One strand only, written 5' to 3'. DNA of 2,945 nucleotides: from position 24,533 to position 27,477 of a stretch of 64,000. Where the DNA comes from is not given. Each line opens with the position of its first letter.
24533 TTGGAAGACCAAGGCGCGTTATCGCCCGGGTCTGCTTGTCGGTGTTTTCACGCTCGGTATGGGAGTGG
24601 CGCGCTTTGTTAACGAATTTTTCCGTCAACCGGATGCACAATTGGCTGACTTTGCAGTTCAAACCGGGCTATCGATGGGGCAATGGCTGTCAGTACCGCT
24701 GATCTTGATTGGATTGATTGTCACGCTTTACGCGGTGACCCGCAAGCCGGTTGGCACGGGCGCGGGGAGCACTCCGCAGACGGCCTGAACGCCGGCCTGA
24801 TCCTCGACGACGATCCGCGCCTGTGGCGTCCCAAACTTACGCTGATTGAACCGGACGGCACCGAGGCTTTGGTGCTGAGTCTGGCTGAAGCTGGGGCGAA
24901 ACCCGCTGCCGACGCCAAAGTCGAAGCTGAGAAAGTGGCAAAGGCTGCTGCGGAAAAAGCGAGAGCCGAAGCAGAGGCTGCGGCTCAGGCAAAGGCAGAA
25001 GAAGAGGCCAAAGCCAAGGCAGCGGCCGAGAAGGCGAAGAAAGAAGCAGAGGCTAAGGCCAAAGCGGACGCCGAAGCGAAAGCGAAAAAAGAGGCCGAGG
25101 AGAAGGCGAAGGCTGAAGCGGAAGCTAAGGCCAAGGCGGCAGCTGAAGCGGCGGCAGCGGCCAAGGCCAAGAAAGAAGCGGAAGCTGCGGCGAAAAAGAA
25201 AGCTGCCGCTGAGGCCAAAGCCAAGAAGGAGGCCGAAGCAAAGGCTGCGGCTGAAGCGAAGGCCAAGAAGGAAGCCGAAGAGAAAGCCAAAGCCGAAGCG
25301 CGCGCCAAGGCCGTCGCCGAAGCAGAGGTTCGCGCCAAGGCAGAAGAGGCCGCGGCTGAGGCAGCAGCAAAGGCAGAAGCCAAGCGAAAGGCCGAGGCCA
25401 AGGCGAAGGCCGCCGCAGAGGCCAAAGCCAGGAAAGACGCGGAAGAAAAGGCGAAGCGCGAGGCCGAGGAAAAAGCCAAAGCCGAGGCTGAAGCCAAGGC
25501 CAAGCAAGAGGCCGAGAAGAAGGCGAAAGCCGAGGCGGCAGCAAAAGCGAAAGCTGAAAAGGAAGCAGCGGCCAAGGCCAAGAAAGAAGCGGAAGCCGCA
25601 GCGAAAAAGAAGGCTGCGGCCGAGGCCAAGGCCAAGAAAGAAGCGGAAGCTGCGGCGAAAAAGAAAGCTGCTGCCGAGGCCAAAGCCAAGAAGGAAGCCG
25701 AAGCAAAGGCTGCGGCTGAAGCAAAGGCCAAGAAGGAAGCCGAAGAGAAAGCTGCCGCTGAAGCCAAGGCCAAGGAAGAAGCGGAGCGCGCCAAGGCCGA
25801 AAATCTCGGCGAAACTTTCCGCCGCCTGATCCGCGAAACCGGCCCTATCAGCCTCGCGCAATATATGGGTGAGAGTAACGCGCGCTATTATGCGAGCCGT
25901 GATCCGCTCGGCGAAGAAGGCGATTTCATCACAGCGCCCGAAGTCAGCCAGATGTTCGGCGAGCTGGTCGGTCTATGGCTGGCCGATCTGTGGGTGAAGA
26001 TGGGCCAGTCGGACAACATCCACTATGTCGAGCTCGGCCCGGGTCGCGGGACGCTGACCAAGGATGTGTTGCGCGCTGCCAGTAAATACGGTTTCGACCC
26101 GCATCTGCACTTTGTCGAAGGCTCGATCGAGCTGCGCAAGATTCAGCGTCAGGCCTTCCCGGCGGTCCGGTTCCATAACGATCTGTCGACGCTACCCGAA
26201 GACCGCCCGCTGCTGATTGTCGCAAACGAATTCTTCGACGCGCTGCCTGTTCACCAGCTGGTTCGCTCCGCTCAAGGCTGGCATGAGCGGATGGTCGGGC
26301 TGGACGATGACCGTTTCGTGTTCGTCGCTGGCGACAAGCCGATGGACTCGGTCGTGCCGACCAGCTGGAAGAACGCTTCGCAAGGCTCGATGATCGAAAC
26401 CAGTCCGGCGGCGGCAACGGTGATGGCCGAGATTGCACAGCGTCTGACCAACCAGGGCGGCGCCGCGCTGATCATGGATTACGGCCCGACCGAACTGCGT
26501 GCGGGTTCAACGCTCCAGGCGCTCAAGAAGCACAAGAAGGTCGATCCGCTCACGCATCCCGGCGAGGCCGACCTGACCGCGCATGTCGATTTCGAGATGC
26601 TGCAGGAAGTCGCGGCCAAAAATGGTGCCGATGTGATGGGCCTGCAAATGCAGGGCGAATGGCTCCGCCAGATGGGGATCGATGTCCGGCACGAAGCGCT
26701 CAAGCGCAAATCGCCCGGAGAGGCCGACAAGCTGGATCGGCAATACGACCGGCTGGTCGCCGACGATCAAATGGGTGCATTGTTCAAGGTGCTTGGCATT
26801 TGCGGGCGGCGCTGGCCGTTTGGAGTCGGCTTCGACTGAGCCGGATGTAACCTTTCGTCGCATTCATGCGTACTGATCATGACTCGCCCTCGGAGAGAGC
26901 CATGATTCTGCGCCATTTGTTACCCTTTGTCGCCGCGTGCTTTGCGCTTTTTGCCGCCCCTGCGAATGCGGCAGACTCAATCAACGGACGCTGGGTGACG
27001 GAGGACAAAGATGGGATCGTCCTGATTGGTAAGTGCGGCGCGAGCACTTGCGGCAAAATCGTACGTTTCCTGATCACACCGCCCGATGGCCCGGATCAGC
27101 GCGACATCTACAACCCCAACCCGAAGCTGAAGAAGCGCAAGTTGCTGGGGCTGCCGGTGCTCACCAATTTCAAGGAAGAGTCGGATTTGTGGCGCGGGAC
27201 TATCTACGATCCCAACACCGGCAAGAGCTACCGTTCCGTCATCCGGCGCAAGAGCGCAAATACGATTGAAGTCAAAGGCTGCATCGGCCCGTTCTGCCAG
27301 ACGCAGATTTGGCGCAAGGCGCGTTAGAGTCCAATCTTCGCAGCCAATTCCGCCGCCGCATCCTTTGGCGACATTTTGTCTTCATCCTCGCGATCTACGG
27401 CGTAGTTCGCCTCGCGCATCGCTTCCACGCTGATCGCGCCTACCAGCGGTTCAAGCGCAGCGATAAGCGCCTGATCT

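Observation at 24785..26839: MidA/NDUFAF7 methyltransferase fused to a ~300-aa, recently amplified Ala/Glu/Lys coiled-coil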

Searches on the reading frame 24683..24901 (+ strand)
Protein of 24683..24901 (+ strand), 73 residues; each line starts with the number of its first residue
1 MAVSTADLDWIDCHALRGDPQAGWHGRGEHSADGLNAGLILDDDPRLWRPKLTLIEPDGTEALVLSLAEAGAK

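Call 49: search_protein_families(library=ncbifam, proteins=[window:24683-24901:+], max_evalue=1)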
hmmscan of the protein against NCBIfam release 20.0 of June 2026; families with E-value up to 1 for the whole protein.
window:24683-24901:+ (73 aa): 0 families

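Call 56: predict_structure(alignment_id=A1)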
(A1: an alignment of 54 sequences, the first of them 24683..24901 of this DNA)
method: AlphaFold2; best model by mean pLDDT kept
length: 73 residues; sequences in the alignment: 54
mean_pLDDT: 61.4   pTM: 0.26
mean pLDDT of the five models: 61.4, 61.3, 60.5, 60.2, 57.6
residues with pLDDT >= 90: 0; 70-90: 15; 50-70: 46; < 50: 12
segments of 3 or more residues with pLDDT < 50: 33-39
pLDDT, mean of each block of 10 residues (from residue 1): 55 64 53 46 56 82 74 63
secondary structure, 60 per line:
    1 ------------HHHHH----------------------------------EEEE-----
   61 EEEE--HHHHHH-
elements in order: H13-17 E52-55 E61-64 H67-72

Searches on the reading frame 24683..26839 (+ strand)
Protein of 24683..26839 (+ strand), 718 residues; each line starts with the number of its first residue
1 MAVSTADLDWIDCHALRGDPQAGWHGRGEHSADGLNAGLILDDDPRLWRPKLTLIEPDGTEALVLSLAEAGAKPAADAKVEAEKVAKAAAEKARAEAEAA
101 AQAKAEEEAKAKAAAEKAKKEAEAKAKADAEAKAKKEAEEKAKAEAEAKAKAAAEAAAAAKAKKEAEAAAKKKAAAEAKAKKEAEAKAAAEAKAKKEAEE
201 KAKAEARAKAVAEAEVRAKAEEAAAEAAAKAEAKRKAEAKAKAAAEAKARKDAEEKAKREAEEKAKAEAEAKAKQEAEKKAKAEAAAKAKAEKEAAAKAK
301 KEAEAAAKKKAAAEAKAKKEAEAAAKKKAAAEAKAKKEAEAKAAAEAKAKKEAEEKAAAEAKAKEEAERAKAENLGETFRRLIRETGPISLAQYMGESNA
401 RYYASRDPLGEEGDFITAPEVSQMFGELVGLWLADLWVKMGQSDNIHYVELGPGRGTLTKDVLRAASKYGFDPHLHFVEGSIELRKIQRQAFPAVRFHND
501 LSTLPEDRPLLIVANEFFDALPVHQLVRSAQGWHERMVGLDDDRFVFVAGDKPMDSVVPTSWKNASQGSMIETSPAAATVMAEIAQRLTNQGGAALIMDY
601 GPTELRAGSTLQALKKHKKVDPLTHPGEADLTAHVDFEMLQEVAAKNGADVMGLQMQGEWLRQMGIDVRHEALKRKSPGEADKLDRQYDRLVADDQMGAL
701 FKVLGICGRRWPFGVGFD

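Call 3: search_protein_families(library=pfam, proteins=[window:24683-26839:+], max_evalue=0.01)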
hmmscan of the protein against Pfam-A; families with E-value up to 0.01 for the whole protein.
window:24683-26839:+ (718 aa): 1 family
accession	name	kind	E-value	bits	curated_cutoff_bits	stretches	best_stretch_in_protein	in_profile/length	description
PF02636.23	Methyltransf_28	-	3.6e-58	197.4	23.3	1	428-653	1-247/249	Putative S-adenosyl-L-methionine-dependent methyltransferase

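Call 7: find_homologous_proteins(query=window:24683-26839:+, region=370-718)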
Query window:24683-26839:+, residues 370-718 (349 aa): 2142 proteins with E <= 0.001 among 8000 candidates; the best 120 are listed.
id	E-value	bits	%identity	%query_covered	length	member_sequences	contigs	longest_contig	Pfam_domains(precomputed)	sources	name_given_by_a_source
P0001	7.8e-234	793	100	100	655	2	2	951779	PF02636.24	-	-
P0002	1.2e-212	724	91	99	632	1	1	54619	PF02636.24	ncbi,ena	-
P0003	6.4e-211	718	89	99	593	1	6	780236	PF02636.24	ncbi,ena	-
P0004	1.8e-197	674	84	99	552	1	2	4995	PF02636.24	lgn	-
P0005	7.0e-196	669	85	99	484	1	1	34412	PF02636.24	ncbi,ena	-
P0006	7.4e-196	669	84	99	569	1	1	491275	PF02636.24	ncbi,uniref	ncbi:SAM-dependent methyltransferase [Erythrobacter sp. F6033]|uniref:class I SAM-dependent methyltr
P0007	1.3e-195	668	84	99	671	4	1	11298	PF02636.24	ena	-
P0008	2.2e-195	667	84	99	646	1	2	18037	PF02636.24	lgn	-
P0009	2.4e-193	660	83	99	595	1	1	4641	PF02636.24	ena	-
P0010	4.5e-193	659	82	99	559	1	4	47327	PF02636.24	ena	-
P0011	4.5e-193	659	82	99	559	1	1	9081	PF02636.24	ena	-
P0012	4.6e-193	659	82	99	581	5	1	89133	PF02636.24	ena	-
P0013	6.5e-193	659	83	99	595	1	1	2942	PF02636.24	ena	-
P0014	1.4e-191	654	81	100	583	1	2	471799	PF02636.24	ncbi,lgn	-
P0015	1.8e-190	651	81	100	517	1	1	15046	PF02636.24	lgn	-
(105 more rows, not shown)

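Call 30: find_encoding_contigs(protein=P0001, flank=3000, max_places=6)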
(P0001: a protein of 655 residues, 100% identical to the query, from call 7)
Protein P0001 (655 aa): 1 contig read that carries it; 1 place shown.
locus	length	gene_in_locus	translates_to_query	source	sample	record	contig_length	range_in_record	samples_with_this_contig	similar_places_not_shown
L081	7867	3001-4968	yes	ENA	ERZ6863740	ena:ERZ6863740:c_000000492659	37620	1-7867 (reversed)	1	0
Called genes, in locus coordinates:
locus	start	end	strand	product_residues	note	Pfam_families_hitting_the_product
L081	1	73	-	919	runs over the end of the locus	PF01842:ACT (faint), PF08335:GlnD_UR_UTase, PF27444:GlnD_3rd, PF01966:HD, PF26956:ACT_ACR_D1 (faint)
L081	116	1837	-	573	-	PF00501:AMP-binding, PF13193:AMP-binding_C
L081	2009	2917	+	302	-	PF01790:LGT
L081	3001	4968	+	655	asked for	PF02636:Methyltransf_28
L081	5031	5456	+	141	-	PF09917:DUF2147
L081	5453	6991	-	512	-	PF00528:BPD_transp_1, PF04069:OpuAC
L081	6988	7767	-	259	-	PF00005:ABC_tran, PF09818:ABC_ATPase (faint), PF02463:SMC_N (faint), PF13304:AAA_21 (faint)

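Call 48: search_solved_structures(query=window:24683-26836:+, max_evalue=0.01)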
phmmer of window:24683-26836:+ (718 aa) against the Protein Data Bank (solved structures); distinct sequences matched with E-value up to 0.01: 11.
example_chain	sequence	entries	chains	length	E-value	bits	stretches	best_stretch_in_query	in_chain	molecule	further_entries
1zkd_A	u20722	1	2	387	4.6e-69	237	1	377-707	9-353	DUF185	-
5ztz_A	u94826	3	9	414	2.3e-51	178.6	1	383-710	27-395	Protein arginine methyltransferase NDUFAF7 homolog, mitochondrial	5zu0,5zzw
4f3n_A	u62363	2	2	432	1.7e-29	106.4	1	400-706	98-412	Uncharacterized ACR, COG1565 superfamily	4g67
7abf_A4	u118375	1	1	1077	6.4e-05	25.2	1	57-161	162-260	Transcription elongation regulator 1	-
7abg_A4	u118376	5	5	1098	6.6e-05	25.1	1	57-161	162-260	Transcription elongation regulator 1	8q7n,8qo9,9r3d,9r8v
7nfx_b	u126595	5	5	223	0.00014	24.1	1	195-351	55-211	60S ribosomal protein L29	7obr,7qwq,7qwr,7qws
11he_29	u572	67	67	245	0.00014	24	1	154-329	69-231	Large ribosomal subunit protein eL29 | eL29 | 60S ribosomal protein L29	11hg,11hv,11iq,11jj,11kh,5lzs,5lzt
6d90_b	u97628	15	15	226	0.00022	23.4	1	192-353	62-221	eL29 | 60S ribosomal protein L29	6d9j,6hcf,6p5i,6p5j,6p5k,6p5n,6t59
9k49_H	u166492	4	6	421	0.0039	19.3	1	107-348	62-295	Tol-Pal system protein TolA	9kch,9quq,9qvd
9ddm_F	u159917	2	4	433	0.0042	19.2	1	107-348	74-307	Tol-Pal system protein TolA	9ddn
9kpz_H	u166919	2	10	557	0.0094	18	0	107-348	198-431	Ubiquitin-like protein SMT3,Tol-Pal system protein TolA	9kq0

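Call 49: search_protein_families(library=ncbifam, proteins=[window:24683-26836:+], max_evalue=1)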
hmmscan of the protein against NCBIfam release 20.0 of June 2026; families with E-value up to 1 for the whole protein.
window:24683-26836:+ (718 aa): 4 families
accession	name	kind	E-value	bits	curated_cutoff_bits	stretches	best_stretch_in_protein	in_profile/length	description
NF033609.2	MSCRAMM_ClfA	exception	3.5e-06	25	1150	1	96-363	639-906/934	MSCRAMM family adhesin clumping factor ClfA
NF033845.1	MSCRAMM_ClfB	exception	8.1e-06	24.1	999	1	105-366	584-840/871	MSCRAMM family adhesin clumping factor ClfB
TIGR02794.1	tolA_full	equivalog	0.00011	21.6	59.45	1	251-373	112-234/362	cell envelope integrity protein TolA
NF045881.1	PLipidMtase_Agro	equivalog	0.13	11.7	250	1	446-500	54-105/197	phospholipid N-methyltransferase PmtA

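Call 51: predict_structure(alignment_id=A2)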
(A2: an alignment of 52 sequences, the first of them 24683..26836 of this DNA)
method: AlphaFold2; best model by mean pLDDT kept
length: 718 residues; sequences in the alignment: 52
mean_pLDDT: 74.3   pTM: 0.52
mean pLDDT of the five models: 74.3, 74.0, 72.4, 72.0, 69.2
residues with pLDDT >= 90: 167; 70-90: 268; 50-70: 226; < 50: 57
segments of 3 or more residues with pLDDT < 50: 1-5, 23-45, 47-50, 165-171, 306-314, 409-412
pLDDT, mean of each block of 10 residues (from residue 1): 50 57 41 34 44 65 62 61 78 80 81 80 77 75 69 60 49 50 54 59 68 75 79 69 62 56 54 57 65 58 47 51 68 77 82 82 70 78 91 79 61 54 86 95 94 85 94 95 88 95 95 90 87 91 90 87 85 89 97 94 62 62 74 79 96 94 93 91 87 83 94 89
secondary structure, 60 per line:
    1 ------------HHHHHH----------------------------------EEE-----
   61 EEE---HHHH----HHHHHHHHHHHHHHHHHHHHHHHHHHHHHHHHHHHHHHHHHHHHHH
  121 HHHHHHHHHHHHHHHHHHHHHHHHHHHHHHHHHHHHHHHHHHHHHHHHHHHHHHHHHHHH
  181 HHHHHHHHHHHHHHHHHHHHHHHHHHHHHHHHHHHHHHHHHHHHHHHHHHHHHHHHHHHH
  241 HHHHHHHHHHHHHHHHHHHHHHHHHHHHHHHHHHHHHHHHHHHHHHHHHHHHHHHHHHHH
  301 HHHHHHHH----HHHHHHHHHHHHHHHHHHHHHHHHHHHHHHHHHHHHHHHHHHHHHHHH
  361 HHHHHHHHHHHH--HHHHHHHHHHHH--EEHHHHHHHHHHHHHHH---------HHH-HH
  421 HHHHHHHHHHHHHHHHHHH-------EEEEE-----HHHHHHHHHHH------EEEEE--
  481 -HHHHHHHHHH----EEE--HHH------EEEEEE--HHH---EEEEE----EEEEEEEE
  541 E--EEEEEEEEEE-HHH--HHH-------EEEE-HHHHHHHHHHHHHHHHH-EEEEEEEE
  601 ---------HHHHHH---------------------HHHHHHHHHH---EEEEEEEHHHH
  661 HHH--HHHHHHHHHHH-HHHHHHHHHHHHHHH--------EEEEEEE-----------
elements in order (helices of 4 or more, strands of 3 or more residues): H13-18 E53-55 E61-63 H67-70 H75-308 H313-372 H375-386 H391-405 H419-439 E447-451 H457-467 E474-478 H482-491 E496-498 E510-515 E524-528 E533-541 E544-553 E570-573 H575-591 E593-600 H610-615 H637-646 E650-656 H657-663 H666-676 H678-692 E701-707

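Call 65: find_homologous_proteins(query=window:24683-26836:+, region=1-73, max_evalue=0.01)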
Query window:24683-26836:+, residues 1-73: 193 candidates shared short words with the query, none scored E <= 0.01.

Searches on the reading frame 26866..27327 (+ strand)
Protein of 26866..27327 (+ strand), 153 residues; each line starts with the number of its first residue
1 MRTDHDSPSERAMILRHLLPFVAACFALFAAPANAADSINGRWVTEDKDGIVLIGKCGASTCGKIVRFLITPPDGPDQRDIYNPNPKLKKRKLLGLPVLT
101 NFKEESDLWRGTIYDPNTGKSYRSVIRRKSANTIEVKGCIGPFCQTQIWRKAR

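Call 3: search_protein_families(library=pfam, proteins=[window:26866-27327:+], max_evalue=0.01)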
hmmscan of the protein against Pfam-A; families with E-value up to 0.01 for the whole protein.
window:26866-27327:+ (153 aa): 1 family
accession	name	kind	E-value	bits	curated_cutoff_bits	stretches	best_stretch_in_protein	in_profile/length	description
PF09917.15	DUF2147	-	4.4e-30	105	27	1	41-150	1-111/112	Uncharacterized protein conserved in bacteria (DUF2147)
